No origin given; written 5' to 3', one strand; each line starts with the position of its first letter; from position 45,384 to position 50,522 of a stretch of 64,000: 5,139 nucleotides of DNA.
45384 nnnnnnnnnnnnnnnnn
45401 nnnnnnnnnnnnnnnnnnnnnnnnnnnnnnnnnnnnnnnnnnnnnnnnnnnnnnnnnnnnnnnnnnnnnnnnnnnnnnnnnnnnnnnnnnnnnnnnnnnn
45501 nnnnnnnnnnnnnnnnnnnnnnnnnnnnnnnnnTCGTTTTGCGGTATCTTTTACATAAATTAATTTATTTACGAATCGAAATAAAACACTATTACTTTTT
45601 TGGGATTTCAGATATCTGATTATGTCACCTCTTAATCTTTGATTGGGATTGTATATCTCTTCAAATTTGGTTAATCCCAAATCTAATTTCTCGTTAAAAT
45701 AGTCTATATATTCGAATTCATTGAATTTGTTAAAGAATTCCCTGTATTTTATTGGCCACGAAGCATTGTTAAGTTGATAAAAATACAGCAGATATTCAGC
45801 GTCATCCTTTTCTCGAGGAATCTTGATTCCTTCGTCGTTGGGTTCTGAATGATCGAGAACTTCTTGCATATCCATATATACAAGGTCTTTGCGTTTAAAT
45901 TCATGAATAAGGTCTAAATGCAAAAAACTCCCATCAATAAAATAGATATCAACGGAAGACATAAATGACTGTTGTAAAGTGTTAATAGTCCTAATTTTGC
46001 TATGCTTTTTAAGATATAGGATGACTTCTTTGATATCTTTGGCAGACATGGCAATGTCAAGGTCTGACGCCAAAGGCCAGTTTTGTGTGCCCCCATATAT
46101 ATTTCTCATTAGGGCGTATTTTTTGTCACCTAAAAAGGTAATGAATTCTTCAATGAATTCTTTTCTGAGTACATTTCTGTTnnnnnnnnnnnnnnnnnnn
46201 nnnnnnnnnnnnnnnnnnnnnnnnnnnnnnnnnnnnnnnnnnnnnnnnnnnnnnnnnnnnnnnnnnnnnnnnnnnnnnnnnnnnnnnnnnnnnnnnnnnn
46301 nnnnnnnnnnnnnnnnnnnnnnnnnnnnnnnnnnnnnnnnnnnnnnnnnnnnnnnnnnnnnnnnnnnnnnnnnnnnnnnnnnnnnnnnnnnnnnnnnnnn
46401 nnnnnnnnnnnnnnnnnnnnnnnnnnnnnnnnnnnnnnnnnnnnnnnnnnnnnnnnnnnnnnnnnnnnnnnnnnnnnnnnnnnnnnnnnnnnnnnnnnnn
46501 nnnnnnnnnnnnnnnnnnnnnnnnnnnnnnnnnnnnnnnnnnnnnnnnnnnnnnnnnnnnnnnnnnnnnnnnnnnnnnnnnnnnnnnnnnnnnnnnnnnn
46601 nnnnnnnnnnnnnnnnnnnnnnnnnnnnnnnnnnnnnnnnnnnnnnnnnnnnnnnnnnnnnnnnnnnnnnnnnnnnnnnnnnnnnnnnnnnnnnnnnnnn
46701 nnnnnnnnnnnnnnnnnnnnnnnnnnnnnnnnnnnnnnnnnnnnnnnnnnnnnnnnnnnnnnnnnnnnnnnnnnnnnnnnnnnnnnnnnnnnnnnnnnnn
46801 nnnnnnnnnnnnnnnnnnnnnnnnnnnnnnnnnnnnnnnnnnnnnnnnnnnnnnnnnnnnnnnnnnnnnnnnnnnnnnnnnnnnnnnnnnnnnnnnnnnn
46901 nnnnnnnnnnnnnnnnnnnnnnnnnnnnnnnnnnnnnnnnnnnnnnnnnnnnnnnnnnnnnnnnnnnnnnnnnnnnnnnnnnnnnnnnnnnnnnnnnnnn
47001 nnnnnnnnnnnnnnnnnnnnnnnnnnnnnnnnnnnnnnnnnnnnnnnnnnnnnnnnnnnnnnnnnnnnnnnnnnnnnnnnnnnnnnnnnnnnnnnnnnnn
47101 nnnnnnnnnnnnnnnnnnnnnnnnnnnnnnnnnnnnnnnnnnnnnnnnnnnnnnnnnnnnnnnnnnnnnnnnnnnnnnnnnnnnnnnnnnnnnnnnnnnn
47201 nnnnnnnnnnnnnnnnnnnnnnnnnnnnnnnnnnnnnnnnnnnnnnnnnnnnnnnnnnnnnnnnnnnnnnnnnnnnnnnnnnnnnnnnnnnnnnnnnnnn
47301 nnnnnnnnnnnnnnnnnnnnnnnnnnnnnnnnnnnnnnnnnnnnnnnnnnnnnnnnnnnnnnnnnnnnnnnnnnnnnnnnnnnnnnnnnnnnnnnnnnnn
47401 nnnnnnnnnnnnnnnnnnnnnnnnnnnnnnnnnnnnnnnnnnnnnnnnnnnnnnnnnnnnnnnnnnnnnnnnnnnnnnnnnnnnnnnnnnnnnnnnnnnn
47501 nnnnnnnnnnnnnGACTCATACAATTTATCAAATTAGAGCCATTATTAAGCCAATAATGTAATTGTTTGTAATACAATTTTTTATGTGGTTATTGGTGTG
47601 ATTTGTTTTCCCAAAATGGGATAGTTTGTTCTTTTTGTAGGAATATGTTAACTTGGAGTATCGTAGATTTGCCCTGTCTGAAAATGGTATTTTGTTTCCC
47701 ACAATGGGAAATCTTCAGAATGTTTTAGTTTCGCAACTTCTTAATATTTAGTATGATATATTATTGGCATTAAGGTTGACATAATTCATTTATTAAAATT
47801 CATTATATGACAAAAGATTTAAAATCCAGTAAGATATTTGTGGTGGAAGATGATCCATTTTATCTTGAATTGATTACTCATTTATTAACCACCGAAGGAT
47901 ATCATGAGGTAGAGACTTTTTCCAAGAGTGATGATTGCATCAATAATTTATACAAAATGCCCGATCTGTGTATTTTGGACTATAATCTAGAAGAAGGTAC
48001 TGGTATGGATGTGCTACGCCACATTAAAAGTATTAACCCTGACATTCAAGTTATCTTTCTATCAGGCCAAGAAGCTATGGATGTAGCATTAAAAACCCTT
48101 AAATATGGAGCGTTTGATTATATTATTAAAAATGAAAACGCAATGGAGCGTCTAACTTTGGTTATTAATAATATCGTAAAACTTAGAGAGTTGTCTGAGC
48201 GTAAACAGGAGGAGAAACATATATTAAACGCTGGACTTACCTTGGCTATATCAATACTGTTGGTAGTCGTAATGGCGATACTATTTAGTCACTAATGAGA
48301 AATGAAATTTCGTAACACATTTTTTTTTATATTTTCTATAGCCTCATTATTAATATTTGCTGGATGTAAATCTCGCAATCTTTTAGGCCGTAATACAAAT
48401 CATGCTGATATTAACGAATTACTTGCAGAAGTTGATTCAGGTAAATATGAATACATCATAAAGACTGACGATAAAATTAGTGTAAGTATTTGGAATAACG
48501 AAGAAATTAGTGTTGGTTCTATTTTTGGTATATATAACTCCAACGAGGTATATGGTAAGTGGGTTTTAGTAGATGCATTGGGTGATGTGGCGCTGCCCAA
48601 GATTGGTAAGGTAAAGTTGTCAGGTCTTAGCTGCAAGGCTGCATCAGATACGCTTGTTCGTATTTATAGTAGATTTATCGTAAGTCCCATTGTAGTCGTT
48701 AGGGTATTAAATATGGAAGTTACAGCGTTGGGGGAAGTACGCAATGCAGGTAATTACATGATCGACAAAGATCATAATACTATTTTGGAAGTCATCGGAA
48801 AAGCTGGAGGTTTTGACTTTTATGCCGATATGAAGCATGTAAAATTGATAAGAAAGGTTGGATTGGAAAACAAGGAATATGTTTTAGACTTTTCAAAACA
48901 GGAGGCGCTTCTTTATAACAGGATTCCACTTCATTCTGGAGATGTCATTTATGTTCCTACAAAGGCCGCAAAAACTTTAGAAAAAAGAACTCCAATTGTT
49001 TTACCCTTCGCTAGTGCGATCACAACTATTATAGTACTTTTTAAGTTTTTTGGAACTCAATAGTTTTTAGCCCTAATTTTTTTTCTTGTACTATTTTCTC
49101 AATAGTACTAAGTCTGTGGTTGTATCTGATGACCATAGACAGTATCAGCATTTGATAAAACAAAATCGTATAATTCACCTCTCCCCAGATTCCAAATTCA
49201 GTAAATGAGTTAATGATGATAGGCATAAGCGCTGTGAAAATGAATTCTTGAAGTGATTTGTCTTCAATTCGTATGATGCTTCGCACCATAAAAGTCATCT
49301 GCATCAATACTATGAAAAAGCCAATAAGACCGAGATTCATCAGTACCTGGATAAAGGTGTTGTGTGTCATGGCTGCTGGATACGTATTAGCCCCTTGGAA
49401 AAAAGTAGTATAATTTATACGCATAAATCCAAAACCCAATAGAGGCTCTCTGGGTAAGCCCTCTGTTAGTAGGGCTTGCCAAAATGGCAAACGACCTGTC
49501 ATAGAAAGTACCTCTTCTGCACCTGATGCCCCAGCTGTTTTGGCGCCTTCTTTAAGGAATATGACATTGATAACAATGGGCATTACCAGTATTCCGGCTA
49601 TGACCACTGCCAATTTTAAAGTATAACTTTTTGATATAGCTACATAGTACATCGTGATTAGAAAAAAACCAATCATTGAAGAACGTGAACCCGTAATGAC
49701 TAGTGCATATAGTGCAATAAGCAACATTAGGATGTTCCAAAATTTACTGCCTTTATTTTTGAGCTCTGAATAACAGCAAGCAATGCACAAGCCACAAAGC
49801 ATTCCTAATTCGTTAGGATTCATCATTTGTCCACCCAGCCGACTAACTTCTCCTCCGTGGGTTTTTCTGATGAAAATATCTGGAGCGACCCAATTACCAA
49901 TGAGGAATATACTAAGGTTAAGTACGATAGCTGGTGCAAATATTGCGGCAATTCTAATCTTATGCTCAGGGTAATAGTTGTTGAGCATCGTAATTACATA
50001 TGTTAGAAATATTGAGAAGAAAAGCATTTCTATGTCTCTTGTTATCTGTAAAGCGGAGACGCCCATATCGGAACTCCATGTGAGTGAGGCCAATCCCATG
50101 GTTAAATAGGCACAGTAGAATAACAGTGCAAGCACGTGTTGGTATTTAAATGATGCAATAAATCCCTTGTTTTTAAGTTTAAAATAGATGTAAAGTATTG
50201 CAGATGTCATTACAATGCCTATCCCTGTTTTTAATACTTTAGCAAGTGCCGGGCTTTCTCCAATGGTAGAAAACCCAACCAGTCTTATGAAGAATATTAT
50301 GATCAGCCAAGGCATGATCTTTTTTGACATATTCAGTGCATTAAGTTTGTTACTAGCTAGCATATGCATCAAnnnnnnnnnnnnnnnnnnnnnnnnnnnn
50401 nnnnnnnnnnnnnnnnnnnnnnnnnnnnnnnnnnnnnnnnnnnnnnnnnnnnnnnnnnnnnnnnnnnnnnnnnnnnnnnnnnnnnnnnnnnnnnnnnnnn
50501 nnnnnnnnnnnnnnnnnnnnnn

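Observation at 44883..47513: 876-aa kinase + nucleotidyltransferase-like + P-loop kinase fusion as first gene of an EPS glycosyltransferase operon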

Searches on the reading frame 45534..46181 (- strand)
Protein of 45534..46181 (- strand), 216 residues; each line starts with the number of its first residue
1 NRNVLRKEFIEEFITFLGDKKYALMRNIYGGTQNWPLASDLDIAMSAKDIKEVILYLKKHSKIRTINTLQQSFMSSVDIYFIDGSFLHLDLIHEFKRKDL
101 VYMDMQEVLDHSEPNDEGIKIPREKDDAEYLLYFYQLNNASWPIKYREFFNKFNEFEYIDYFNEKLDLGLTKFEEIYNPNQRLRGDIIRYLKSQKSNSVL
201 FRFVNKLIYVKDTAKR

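Call 31: predict_structure(alignment_id=A2)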
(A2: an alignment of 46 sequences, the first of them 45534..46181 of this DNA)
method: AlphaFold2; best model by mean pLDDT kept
length: 216 residues; sequences in the alignment: 46
mean_pLDDT: 95.6   pTM: 0.90
mean pLDDT of the five models: 95.6, 95.4, 95.3, 94.9, 94.4
residues with pLDDT >= 90: 205; 70-90: 9; 50-70: 2; < 50: 0
segments of 3 or more residues with pLDDT < 50: none
pLDDT, mean of each block of 10 residues (from residue 1): 84 97 94 91 97 98 98 97 96 97 98 96 96 97 95 95 97 95 97 96 96 94
secondary structure, 60 per line:
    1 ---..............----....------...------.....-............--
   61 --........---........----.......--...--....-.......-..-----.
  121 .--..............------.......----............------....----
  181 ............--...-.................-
elements in order: H4-17 E22-25 E41-45 H47-58 E63-70 E74-81 E86-92 E95-97 E100-103 H105-111 H124-137 H144-150 H155-166 H173-176 H181-192 H199-215

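Call 70: search_protein_families(library=pfam, proteins=[window:45534-46181:-], max_evalue=10)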
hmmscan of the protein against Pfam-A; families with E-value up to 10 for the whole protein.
seq(216 aa): 0 families

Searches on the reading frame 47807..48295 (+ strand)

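Call 5: search_protein_families(library=pfam, proteins=[window:47807-48295:+], max_evalue=0.01)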
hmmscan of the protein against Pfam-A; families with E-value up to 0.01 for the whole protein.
window:47807-48295:+ (162 aa): 2 families
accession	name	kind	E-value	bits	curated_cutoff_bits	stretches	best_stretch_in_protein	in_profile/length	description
PF00072.30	Response_reg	-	4.2e-23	82.1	30.2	1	10-112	1-103/111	Response regulator receiver domain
PF20274.4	cREC_REC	-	0.0074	17.4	27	0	31-75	14-58/88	Cyclic-phosphate processing Receiver domain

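Call 6: search_protein_families(library=ncbifam, proteins=[window:47807-48295:+], max_evalue=0.01)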
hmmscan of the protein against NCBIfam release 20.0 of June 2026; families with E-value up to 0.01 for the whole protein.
window:47807-48295:+ (162 aa): 87 families (the best 25 are shown)
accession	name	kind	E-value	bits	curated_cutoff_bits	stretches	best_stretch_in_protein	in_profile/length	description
NF051870.1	NAssimRespRegNtrX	equivalog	4.9e-18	65.2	600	1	8-135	2-130/452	nitrogen assimilation response regulator NtrX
NF051850.1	RespRegRprY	equivalog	2.1e-16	60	370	1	8-143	5-137/234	response regulator transcription factor RprY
NF041946.1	LuxO_transreg_Vib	equivalog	7.4e-16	58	800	1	34-136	22-124/463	quorum-sensing sigma-54 dependent transcriptional regulator LuxO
NF033791.1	ActR_PrrA_rreg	equivalog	6.9e-15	55.5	250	1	9-117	3-111/173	ActR/PrrA/RegA family redox response regulator transcription factor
TIGR02154.1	PhoB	equivalog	1e-14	54.4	296.2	1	7-131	2-125/226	phosphate regulon transcriptional regulator PhoB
TIGR01818.1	ntrC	equivalog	4e-14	52.3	558.6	1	10-136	1-127/463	nitrogen regulation protein NR(I)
TIGR03787.1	marine_sort_RR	equivalog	1.2e-12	47.9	335.7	1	9-147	2-142/227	proteobacterial dedicated sortase system response regulator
NF008469.0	PRK11361.1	equivalog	2.3e-12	46.3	714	1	8-138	5-134/461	acetoacetate metabolism transcriptional regulator AtoC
NF053854.1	RespRegPhoBBctds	equivalog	4.7e-12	45.7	270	1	10-147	1-141/225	two-component system response regulator PhoB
NF007546.0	PRK10161.1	equivalog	5.7e-12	45.7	471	1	8-133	3-127/229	phosphate response regulator transcription factor PhoB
NF040689.1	MtrAB_MtrA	equivalog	6.5e-12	45.3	300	1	10-142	1-127/219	MtrAB system response regulator MtrA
NF008176.1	PRK10923.1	equivalog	8.8e-12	44.3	620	1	7-135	3-131/469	nitrogen regulation protein NR(I)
NF007689.0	PRK10365.1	equivalog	3.5e-11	42.6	760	1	8-111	6-109/441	sigma-54-dependent response regulator transcription factor ZraR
NF008296.0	PRK11083.1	equivalog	3.6e-11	42.9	273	1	7-119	3-114/228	two-component system response regulator CreB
NF006900.1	PRK09390.1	equivalog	4.9e-11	42.6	255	1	7-138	4-135/203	response regulator FixJ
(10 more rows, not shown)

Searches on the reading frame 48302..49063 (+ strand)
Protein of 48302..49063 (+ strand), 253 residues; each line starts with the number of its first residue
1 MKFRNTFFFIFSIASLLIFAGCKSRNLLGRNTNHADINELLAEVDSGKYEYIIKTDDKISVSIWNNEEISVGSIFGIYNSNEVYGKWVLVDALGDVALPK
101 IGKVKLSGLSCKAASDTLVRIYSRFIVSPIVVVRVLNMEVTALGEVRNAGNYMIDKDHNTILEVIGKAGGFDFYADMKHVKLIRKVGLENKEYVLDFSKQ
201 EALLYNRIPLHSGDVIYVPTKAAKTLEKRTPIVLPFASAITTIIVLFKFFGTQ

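Call 5: search_protein_families(library=pfam, proteins=[window:48302-49063:+], max_evalue=0.01)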
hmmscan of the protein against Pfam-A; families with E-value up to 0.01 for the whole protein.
window:48302-49063:+ (253 aa): 3 families
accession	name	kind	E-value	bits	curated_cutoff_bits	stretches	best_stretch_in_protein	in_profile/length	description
PF02563.21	Poly_export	-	1.7e-15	57.4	28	1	48-135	4-76/77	Polysaccharide biosynthesis/export protein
PF22461.2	SLBB_2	-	5.1e-10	39.8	27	1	140-218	3-79/79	SLBB domain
PF10531.15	SLBB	-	0.00029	21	27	1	140-187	2-47/55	SLBB domain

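Call 6: search_protein_families(library=ncbifam, proteins=[window:48302-49063:+], max_evalue=0.01)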
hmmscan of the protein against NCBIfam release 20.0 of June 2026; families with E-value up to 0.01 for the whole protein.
window:48302-49063:+ (253 aa): 4 families
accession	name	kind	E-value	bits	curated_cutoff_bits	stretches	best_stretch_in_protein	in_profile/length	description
NF011658.0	PRK15078.1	subfamily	5.8e-19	68.1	333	1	34-221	69-252/380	polysaccharide export protein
TIGR03027.2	pepcterm_export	equivalog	2.1e-14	53.6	180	1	50-220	2-166/169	XrtA/PEP-CTERM system exopolysaccharide export protein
NF041843.1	EpsY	equivalog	3.6e-12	45.9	320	1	11-185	19-174/211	exopolysaccharide export protein EpsY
TIGR03028.1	EpsE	equivalog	7.9e-09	35.2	262.65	1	90-219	26-160/239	polysaccharide export protein EpsE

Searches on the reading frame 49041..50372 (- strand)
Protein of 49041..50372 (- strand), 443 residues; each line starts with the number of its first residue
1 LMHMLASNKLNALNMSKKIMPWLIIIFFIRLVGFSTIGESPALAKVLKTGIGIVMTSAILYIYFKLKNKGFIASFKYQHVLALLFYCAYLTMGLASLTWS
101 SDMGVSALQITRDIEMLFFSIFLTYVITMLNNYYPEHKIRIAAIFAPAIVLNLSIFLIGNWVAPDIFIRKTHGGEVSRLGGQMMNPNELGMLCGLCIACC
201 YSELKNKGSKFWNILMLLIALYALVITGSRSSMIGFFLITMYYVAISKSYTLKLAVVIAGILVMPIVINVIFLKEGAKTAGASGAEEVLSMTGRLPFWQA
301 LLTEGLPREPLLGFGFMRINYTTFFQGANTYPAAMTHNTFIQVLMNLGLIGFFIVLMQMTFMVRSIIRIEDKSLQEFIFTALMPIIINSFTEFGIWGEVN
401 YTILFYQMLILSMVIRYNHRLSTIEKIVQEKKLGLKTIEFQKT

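Call 5: search_protein_families(library=pfam, proteins=[window:49041-50372:-], max_evalue=0.01)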
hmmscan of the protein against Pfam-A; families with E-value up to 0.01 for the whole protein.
window:49041-50372:- (443 aa): 1 family
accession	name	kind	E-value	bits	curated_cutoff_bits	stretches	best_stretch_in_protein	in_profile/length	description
PF04932.20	Wzy_C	-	1.7e-17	64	31.7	1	215-355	1-148/149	O-Antigen ligase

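Call 6: search_protein_families(library=ncbifam, proteins=[window:49041-50372:-], max_evalue=0.01)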
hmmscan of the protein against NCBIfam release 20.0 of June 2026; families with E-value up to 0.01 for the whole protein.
window:49041-50372:- (443 aa): 2 families
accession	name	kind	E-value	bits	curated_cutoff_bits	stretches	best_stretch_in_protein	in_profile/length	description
NF058641.1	TfpM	equivalog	2.9e-09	36.5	600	1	204-396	161-340/421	O-linking oligosaccharyltransferase TfpM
NF037933.1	EpaQ_fam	subfamily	1.7e-05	24.2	100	1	191-395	166-358/377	EpaQ family protein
